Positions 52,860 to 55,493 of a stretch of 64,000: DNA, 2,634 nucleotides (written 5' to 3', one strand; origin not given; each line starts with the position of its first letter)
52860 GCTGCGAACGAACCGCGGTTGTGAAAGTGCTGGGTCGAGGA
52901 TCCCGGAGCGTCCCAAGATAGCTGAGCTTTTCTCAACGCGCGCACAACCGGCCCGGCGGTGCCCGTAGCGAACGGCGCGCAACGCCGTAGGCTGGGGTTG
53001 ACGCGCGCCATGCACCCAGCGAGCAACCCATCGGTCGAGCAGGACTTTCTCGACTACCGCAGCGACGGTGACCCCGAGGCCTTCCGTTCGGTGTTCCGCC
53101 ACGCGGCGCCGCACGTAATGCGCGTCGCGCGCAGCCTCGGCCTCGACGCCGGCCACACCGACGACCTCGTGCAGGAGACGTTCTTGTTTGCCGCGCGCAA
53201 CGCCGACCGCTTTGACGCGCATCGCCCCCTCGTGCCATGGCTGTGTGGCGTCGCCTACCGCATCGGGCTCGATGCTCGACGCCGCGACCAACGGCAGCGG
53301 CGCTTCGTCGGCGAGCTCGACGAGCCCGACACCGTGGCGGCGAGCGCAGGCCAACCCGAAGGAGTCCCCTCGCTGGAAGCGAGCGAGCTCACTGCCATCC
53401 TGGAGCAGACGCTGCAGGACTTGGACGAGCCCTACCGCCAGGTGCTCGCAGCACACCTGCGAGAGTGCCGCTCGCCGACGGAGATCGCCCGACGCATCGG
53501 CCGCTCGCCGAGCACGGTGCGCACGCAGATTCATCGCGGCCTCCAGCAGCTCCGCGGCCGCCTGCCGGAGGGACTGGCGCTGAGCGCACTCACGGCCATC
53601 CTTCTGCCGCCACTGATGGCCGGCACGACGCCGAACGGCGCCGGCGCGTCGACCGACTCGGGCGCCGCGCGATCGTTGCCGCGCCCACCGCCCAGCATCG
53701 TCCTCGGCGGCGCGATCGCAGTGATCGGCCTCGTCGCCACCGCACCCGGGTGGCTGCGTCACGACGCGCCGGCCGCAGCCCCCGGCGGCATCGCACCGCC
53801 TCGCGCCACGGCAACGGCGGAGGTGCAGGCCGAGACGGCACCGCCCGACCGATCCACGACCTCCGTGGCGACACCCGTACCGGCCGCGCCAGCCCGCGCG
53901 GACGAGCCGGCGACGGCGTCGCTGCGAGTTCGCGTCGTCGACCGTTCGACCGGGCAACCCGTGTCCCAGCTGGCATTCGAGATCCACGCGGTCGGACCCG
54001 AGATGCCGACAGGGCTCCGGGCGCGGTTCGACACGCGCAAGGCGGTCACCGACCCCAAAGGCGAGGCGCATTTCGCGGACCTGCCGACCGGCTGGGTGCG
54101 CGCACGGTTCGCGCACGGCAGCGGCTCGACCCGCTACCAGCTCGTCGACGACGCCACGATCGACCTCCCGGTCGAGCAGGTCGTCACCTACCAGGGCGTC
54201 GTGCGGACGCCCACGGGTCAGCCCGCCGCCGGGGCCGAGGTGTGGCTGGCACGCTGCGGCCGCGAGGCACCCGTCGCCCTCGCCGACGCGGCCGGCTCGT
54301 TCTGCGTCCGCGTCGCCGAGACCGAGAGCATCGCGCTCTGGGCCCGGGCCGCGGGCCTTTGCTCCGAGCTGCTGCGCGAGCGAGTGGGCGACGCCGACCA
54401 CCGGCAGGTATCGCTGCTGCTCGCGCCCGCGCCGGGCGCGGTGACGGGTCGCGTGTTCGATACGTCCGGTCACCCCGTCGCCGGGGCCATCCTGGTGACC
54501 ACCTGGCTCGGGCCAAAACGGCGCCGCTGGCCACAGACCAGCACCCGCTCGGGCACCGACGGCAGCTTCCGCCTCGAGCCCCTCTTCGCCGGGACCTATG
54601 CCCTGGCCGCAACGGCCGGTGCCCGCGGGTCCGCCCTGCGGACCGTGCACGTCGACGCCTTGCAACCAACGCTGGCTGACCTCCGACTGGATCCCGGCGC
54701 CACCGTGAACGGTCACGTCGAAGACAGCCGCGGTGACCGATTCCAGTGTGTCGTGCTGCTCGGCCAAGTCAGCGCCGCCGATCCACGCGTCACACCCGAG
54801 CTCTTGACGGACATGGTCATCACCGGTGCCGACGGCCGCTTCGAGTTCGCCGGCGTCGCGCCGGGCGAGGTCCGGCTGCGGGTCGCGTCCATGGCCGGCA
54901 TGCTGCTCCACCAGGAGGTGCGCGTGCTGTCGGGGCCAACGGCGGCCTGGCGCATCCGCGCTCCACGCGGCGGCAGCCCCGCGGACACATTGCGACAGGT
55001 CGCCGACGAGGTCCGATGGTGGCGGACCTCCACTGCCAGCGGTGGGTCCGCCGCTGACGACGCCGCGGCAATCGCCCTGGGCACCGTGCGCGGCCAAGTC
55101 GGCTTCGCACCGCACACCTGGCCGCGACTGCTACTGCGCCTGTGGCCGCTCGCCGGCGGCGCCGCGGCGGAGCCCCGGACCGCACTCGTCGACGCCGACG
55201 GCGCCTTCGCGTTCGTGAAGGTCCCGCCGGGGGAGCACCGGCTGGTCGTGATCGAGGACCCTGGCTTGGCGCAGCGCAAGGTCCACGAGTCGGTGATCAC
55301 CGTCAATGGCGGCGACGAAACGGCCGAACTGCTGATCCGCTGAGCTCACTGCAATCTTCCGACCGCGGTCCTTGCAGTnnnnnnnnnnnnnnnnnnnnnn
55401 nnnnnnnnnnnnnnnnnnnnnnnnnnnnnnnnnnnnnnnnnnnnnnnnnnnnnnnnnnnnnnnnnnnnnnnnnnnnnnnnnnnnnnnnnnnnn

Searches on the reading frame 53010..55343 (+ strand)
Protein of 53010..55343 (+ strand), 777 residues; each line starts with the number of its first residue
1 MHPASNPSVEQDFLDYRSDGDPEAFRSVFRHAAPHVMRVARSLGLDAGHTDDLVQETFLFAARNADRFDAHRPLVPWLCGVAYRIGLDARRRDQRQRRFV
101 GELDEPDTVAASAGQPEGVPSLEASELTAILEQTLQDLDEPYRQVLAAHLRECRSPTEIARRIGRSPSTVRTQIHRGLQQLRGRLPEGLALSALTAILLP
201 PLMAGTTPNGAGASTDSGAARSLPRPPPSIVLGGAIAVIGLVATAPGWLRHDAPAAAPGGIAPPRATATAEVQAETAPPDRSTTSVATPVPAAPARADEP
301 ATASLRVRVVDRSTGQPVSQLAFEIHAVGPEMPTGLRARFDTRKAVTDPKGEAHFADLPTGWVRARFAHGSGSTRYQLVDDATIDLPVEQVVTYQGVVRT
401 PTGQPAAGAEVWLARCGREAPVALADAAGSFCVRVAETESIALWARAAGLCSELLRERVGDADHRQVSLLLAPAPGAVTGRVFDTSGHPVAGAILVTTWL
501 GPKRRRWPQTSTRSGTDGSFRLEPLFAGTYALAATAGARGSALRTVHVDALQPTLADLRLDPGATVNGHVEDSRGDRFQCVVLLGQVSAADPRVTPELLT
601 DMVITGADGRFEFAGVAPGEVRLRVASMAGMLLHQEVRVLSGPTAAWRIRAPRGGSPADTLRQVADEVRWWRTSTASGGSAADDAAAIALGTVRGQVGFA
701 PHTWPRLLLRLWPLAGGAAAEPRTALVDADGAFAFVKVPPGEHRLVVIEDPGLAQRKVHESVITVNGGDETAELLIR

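Call 3: search_protein_families(library=pfam, proteins=[window:53010-55343:+], max_evalue=0.01)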
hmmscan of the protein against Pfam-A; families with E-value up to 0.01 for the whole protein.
window:53010-55343:+ (777 aa): 16 families
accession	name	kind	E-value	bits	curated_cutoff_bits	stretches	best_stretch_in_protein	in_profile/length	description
PF13620.12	CarboxypepD_reg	-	9.1e-32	109.7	32.3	3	478-560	2-81/82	Carboxypeptidase regulatory-like domain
PF08281.18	Sigma70_r4_2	-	7.3e-10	38.8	25.7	1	130-181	3-54/54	Sigma-70, region 4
PF04542.20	Sigma70_r2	-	2.1e-09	37.5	24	1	29-95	2-70/71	Sigma-70 region 2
PF13715.12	CarbopepD_reg_2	-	4.1e-08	33.6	32.2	0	478-535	1-51/88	CarboxypepD_reg-like domain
PF17802.7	SpaA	-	5.6e-06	26.9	23.1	0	305-362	3-53/91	Prealbumin-like fold domain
PF02369.22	Big_1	-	2.1e-05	25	34.9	0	478-539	21-83/93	Bacterial Ig-like domain (group 1)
PF04545.22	Sigma70_r4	-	8.2e-05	22.5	24.1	1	135-182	2-49/50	Sigma-70, region 4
PF13936.12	HTH_38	-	8.6e-05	22.6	27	1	143-177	10-44/44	Helix-turn-helix domain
PF09430.16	EMC7_beta-sandw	-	9.8e-05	23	26.6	0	722-747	20-45/122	ER membrane protein complex subunit 7, beta-sandwich domain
PF14686.12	fn3_3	-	0.00014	22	24.4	0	727-771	31-73/75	Polysaccharide lyase family 4, domain II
PF10670.15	DUF4198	-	0.0005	20.7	34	0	479-535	150-206/209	Domain of unknown function (DUF4198)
PF12840.13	HTH_20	-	0.00051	20.4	27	1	138-174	1-39/51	Helix-turn-helix domain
PF17210.9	SdrD_B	-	0.00071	20.2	29.7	0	601-632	40-71/112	SdrD B-like domain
PF13551.12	HTH_29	-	0.0022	18.5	28.1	1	144-181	3-44/64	Winged helix-turn helix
PF13384.12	HTH_23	-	0.0037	17.5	24.6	0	150-176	14-40/50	Homeodomain-like domain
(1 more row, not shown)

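Call 4: search_protein_families(library=ncbifam, proteins=[window:53010-55343:+], max_evalue=0.01)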
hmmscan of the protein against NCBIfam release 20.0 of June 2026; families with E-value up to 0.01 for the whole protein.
window:53010-55343:+ (777 aa): 66 families (the best 25 are shown)
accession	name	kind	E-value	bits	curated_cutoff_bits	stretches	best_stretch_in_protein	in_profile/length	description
TIGR02937.1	sigma70-ECF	superfamily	2e-21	76.3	42.9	1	23-184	1-164/165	sigma-70 family RNA polymerase sigma factor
TIGR02989.1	Sig-70_gvs1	subfamily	4.5e-20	72.2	124.55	1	24-182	2-155/158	RNA polymerase sigma-70 factor, Rhodopirellula/Verrucomicrobium family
NF008888.0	PRK11922.1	equivalog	1.3e-19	70.8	204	1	10-190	17-201/231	RNA polymerase sigma factor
TIGR02985.1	Sig70_bacteroi1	subfamily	7.9e-19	68.4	126.4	1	23-185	1-162/162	RNA polymerase sigma-70 factor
TIGR02983.1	SigE-fam_strep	subfamily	4.4e-18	65.7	141.55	1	22-187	5-160/162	SigE family RNA polymerase sigma factor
NF007227.0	PRK09645.1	subfamily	1.5e-17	64.1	202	1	18-187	8-172/177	sigma-70 family RNA polymerase sigma factor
NF009165.0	PRK12512.1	equivalog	4.6e-16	59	198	1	17-184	16-178/184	RNA polymerase sigma factor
NF004113.0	PRK05602.1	equivalog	4.1e-13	49.4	208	1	17-185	39-201/211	RNA polymerase sigma factor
NF009191.0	PRK12539.1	subfamily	4.3e-13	49.2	171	1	19-181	17-175/185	sigma-70 family RNA polymerase sigma factor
NF007230.0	PRK09648.1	subfamily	7.6e-13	48.6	209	1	18-184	21-188/195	RNA polymerase sigma factor ShbA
NF009171.0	PRK12518.1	equivalog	9.9e-13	48.3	208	1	11-183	15-182/191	RNA polymerase sigma factor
NF010500.0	PRK13919.1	subfamily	1e-12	48.6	226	1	17-187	17-185/186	putative RNA polymerase sigma E protein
TIGR02984.1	Sig-70_plancto1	subfamily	1.7e-12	47.3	183.75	1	51-183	39-186/189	RNA polymerase sigma-70 factor, Planctomycetaceae-specific subfamily 1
NF009172.0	PRK12519.1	subfamily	1.8e-12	47.2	222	1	19-186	25-190/194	RNA polymerase sigma factor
NF007223.0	PRK09641.1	equivalog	2.4e-12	47.1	209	1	19-185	14-184/187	RNA polymerase sigma factor SigW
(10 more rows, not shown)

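Call 6: find_homologous_proteins(query=window:53010-55343:+, max_evalue=0.00001)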
Query window:53010-55343:+ (777 aa): 29 proteins with E <= 0.00001 among 8000 candidates.
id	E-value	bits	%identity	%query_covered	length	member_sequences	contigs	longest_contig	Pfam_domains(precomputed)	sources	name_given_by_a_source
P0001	0.0e+0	1715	100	100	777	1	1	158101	PF13715.13,PF17802.8,PF04542.21,PF13620.13,PF08281.19,PF22904.4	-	-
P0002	4.6e-29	120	34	21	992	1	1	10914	PF10670.16,PF13715.13,PF02369.23,PF17802.8,PF04542.21,PF00775.28,PF13620.13,PF08281.19,PF17210.10,PF24107.2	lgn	-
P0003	4.6e-27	113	31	45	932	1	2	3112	PF13715.13,PF17789.8,PF02369.23,PF15976.12,PF04545.23,PF04542.21,PF13620.13,PF08281.19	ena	-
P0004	1.5e-26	112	28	63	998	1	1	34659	PF13715.13,PF02369.23,PF04542.21,PF13620.13,PF08281.19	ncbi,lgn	ncbi:MAG: sigma-70 family RNA polymerase sigma factor [Planctomycetota bacterium]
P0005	6.7e-26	109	32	41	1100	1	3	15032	PF10670.16,PF04545.23,PF04542.21,PF13620.13,PF08281.19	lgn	-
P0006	3.8e-24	104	40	24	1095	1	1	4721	PF04542.21,PF13620.13,PF08281.19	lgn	-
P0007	2.2e-23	101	28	79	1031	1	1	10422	PF13715.13,PF17789.8,PF25020.2,PF02369.23,PF04542.21,PF13620.13,PF08281.19,PF09430.17,PF24107.2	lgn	-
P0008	4.4e-22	97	35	24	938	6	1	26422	PF04542.21,PF13620.13,PF08281.19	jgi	jgi:RNA polymerase sigma-70 factor (ECF subfamily)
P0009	3.2e-21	94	32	40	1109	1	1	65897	PF04542.21,PF13620.13,PF08281.19,PF17210.10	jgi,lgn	jgi:RNA polymerase sigma-70 factor (ECF subfamily)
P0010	7.4e-19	86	38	23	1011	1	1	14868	PF04542.21,PF13620.13,PF08281.19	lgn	-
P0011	5.5e-17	80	37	20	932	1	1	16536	PF10670.16,PF13715.13,PF02369.23,PF04545.23,PF04542.21,PF00775.28,PF13620.13,PF08281.19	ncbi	-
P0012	7.1e-16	76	33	24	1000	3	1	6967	PF25020.2,PF04545.23,PF04542.21,PF13620.13,PF08281.19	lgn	-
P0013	1.8e-14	72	26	70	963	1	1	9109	PF13715.13,PF25020.2,PF02369.23,PF07210.19,PF04545.23,PF04542.21,PF13620.13,PF08281.19,PF22904.4,PF17210.10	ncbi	ncbi:MAG: sigma-70 family RNA polymerase sigma factor, partial [Planctomycetota bacterium]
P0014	6.3e-14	70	35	20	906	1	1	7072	PF10670.16,PF13715.13,PF25020.2,PF02369.23,PF20598.5,PF04545.23,PF04542.21,PF13620.13,PF08281.19,PF22029.3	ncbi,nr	ncbi:MAG: sigma-70 family RNA polymerase sigma factor [Planctomycetota bacterium]|nr:MAG: sigma-70 f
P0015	1.6e-13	68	25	75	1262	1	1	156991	PF17789.8,PF08534.17,PF13905.13,PF13098.14,PF04542.21,PF00775.28,PF13620.13,PF08281.19,PF24107.2,PF10670.16,PF13715.13,PF02369.23,PF20598.5,PF00578.28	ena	-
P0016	1.9e-13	68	35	24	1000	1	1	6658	PF04545.23,PF04542.21,PF13620.13,PF08281.19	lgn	-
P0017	2.9e-12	64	32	30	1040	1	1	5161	PF25048.2,PF23342.2,PF23411.2,PF23393.3,PF23609.2,PF20426.5,PF25460.2,PF11715.17,PF25178.1,PF23775.2,PF25173.2,PF23383.2,PF25171.2,PF12894.14,PF21031.3,PF24780.2,PF23761.2,PF25172.2,PF24782.3,PF08662.18,PF25047.1,PF26550.2,PF23756.2,PF23098.2,PF25168.2,PF24105.2,PF24805.2,PF24017.3,PF24817.2,PF23389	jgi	jgi:RNA polymerase sigma factor (sigma-70 family)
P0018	1.1e-11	62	35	24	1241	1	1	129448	PF10670.16,PF13715.13,PF04542.21,PF00775.28,PF13620.13,PF08281.19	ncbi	-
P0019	3.4e-11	61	39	20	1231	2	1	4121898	PF04545.23,PF04542.21,PF13620.13,PF08281.19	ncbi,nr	ncbi:MAG: sigma-70 family RNA polymerase sigma factor [Planctomycetes bacterium]|nr:sigma-70 family 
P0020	5.9e-11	60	37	21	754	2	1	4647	PF04545.23,PF04542.21,PF13620.13,PF08281.19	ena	-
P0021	1.3e-10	59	25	70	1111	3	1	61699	PF13715.13,PF02369.23,PF14686.13,PF04545.23,PF04542.21,PF00775.28,PF13620.13,PF08281.19,PF24107.2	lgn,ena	-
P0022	2.3e-10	58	34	22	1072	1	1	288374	PF04542.21,PF13620.13,PF08281.19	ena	-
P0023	2.5e-9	55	33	22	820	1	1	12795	PF25989.1,PF00364.29,PF03958.23,PF25967.1,PF04545.23,PF04542.21,PF25917.1,PF08281.19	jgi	jgi:RND family efflux transporter MFP subunit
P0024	3.5e-9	54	33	26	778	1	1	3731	PF13384.13,PF07638.18,PF04545.23,PF04542.21,PF08281.19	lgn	-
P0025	2.5e-8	51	30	24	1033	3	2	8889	PF10670.16,PF04545.23,PF04542.21,PF13620.13,PF08281.19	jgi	jgi:RNA polymerase sigma-70 factor (ECF subfamily)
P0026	3.5e-8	51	29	22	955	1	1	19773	PF25168.2,PF23586.3,PF13360.14,PF24105.2,PF24805.2,PF25048.2,PF24017.3,PF23342.2,PF23411.2,PF24817.2,PF23393.3,PF23389.2,PF20426.5,PF25460.2,PF00400.39,PF23414.2,PF25178.1,PF23410.5,PF25174.2,PF24814.2,PF23381.2,PF21029.4,PF25173.2,PF23383.2,PF25171.2,PF12894.14,PF25175.2,PF04542.21,PF24796.2,PF0828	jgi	jgi:RNA polymerase sigma factor (sigma-70 family)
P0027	2.5e-7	48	35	22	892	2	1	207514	PF04545.23,PF04542.21,PF13620.13,PF08281.19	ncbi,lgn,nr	ncbi:MAG: RNA polymerase sigma factor [Planctomycetes bacterium]|nr:RNA polymerase sigma factor [Pla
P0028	8.6e-7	46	26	24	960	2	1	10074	PF13384.13,PF07638.18,PF04545.23,PF04542.21,PF08281.19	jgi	jgi:RNA polymerase sigma-70 factor, ECF subfamily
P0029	4.5e-6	44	36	21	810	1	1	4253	PF02369.23,PF04545.23,PF04542.21,PF13620.13,PF08281.19,PF24107.2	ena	-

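Call 32: find_encoding_contigs(protein=P0007, flank=8000, max_places=1)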
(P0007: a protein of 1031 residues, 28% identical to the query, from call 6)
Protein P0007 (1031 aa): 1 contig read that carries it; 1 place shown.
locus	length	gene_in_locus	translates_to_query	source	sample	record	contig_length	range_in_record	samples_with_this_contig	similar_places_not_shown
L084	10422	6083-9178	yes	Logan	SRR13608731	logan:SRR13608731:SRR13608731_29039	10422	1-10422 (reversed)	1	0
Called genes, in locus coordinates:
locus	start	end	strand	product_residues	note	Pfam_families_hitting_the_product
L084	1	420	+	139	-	?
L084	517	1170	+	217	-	-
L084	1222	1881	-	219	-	PF10677:DUF2490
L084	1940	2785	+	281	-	PF00378:ECH_1, PF16113:ECH_2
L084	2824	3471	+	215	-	-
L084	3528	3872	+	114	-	-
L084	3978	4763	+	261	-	PF03372:Exo_endo_phos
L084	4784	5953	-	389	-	-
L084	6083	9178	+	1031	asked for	PF04542:Sigma70_r2, PF08281:Sigma70_r4_2, PF24107:DUF7382 (faint), PF02369:Big_1 (faint), PF13620:CarboxypepD_reg (weak), PF17789:MG4 (faint), PF13620:CarboxypepD_reg, PF13620:CarboxypepD_reg, +3 more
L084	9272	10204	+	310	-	-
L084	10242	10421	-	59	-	?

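Call 33: find_encoding_contigs(protein=P0004, flank=8000, max_places=1)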
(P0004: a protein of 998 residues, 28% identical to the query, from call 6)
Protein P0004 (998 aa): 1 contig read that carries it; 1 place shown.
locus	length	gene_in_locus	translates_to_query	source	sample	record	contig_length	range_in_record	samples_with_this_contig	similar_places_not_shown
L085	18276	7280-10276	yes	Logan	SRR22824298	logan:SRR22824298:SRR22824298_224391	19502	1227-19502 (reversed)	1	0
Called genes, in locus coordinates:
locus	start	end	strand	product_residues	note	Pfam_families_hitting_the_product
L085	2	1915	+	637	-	?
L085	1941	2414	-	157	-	PF12893:Lumazine_bd_2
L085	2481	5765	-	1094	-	PF14870:PSII_BNR (faint), PF02012:BNR (faint), PF13088:BNR_2 (faint), PF15899:BNR_6 (faint), PF15902:Sortilin-Vps10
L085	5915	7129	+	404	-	PF01370:Epimerase, PF04321:RmlD_sub_bind (weak), PF01073:3Beta_HSD (faint), PF07993:NAD_binding_4, PF13460:NAD_binding_10 (faint), PF16363:GDP_Man_Dehyd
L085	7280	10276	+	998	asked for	PF04542:Sigma70_r2, PF08281:Sigma70_r4_2, PF02369:Big_1 (faint), PF13620:CarboxypepD_reg (weak), PF13715:CarbopepD_reg_2 (faint), PF13620:CarboxypepD_reg (weak)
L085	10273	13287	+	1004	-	-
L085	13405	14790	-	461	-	PF13415:Beta-prop_FBX42 (weak), PF24681:Kelch_KLHDC2_KLHL20_DRC7, PF24981:Beta-prop_ATRN-LZTR1 (weak)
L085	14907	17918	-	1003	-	PF04542:Sigma70_r2, PF08281:Sigma70_r4_2, PF10670:DUF4198 (faint), PF25020:TTR_TEN1-4 (faint), PF13620:CarboxypepD_reg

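Call 34: find_encoding_contigs(protein=P0009, flank=8000, max_places=1)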
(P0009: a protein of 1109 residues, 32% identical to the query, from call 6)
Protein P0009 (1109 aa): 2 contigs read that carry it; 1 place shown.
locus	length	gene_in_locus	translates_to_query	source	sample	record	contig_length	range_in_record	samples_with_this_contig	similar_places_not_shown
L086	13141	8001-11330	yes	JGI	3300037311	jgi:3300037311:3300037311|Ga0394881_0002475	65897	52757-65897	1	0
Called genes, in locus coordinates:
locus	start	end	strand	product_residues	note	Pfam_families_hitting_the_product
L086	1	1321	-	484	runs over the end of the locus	PF04542:Sigma70_r2, PF08281:Sigma70_r4_2 (weak), PF20239:DUF6596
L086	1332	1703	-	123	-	PF03795:YCII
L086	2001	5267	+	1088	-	PF04542:Sigma70_r2, PF04545:Sigma70_r4 (faint), PF08281:Sigma70_r4_2 (weak), PF13620:CarboxypepD_reg (faint)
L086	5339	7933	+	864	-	PF10670:DUF4198 (faint), PF13620:CarboxypepD_reg (faint)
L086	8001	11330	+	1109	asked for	PF04542:Sigma70_r2, PF08281:Sigma70_r4_2, PF17210:SdrD_B (faint), PF13620:CarboxypepD_reg (weak)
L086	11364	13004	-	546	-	PF00009:GTP_EFTU, PF01926:MMR_HSR1 (weak), PF22042:EF-G_D2, PF03144:GTP_EFTU_D2 (weak), PF16658:RF3_C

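Call 35: find_encoding_contigs(protein=P0021, flank=8000, max_places=1)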
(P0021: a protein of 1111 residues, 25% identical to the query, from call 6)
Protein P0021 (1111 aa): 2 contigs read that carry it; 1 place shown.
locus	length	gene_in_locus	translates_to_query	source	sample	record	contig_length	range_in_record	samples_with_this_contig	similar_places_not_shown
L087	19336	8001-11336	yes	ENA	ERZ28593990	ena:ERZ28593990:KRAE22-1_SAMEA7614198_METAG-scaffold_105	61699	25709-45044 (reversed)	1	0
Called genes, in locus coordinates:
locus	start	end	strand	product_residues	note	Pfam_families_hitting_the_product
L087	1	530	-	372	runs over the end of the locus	PF01011:PQQ (faint), PF13360:PQQ_2, PF13570:Beta-prop_ACSF4, PF23414:Beta-prop_EML_2 (faint), PF13570:Beta-prop_ACSF4, PF13360:PQQ_2, PF13570:Beta-prop_ACSF4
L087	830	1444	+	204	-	PF02390:Methyltransf_4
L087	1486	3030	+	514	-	-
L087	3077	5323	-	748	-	-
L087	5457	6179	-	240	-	PF07963:N_methyl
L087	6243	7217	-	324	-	PF13784:Fic_N, PF02661:Fic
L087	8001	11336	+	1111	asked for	PF04542:Sigma70_r2 (weak), PF04545:Sigma70_r4, PF08281:Sigma70_r4_2, PF02369:Big_1 (faint), PF13715:CarbopepD_reg_2 (faint), PF00775:Dioxygenase_C (faint), PF14686:fn3_3 (faint), PF13620:CarboxypepD_reg, +1 more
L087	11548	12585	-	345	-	PF03109:ABC1 (faint), PF00069:Pkinase, PF01636:APH (faint), PF07714:PK_Tyr_Ser-Thr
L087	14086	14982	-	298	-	PF06283:ThuA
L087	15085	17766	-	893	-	PF07995:GSDH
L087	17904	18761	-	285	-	PF08379:Bact_transglu_N, PF01841:Transglut_core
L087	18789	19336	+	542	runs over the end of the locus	PF03629:SASA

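Call 42: search_solved_structures(query=window:53010-55343:+, max_evalue=0.01)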
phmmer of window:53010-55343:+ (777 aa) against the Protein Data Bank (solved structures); distinct sequences matched with E-value up to 0.01: 17.
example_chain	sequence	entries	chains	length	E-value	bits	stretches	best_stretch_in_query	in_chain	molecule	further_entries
5wuq_A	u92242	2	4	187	1.9e-09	40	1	19-185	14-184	ECF RNA polymerase sigma factor SigW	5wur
6dv9_F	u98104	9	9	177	4.1e-09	38.9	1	25-187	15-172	ECF RNA polymerase sigma factor SigL | RNA polymerase sigma factor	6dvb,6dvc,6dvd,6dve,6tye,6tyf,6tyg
4cxf_A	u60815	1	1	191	9.1e-09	37.7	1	18-182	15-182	RNA POLYMERASE SIGMA FACTOR CNRH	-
9m9d_F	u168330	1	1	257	4e-07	32.3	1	26-185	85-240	ECF RNA polymerase sigma factor SigE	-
9m9e_F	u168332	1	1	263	4.3e-07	32.2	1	26-185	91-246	ECF RNA polymerase sigma factor SigE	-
9m98_F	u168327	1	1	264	4.3e-07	32.2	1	26-185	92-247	ECF RNA polymerase sigma factor SigE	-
4nqw_A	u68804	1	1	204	1.4e-06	30.5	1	19-184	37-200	ECF RNA polymerase sigma factor SigK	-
6jcy_F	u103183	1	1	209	9.6e-05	24.4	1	47-186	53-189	ECF RNA polymerase sigma factor SigH,ECF RNA polymerase sigma factor SigE,ECF RNA polymera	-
5zx2_F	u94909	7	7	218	0.00012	24.1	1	47-186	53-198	ECF RNA polymerase sigma factor SigH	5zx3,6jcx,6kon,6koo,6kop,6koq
9isn_F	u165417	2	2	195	0.00021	23.3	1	18-183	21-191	ECF sigma factor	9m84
1or7_A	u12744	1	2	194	0.00055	21.9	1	10-182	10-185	RNA polymerase sigma-E factor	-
6jbq_F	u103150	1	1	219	0.00084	21.3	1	11-182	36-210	ECF RNA polymerase sigma-E factor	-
2q1z_A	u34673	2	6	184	0.00085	21.3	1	17-183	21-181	RpoE, ECF SigE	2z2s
2o7g_A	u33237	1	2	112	0.003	19.5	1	20-94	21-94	Probable RNA polymerase sigma-C factor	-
5or5_A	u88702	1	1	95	0.0032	19.4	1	11-84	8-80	ECF RNA polymerase sigma-E factor,ECF RNA polymerase sigma factor SigW,ECF RNA polymerase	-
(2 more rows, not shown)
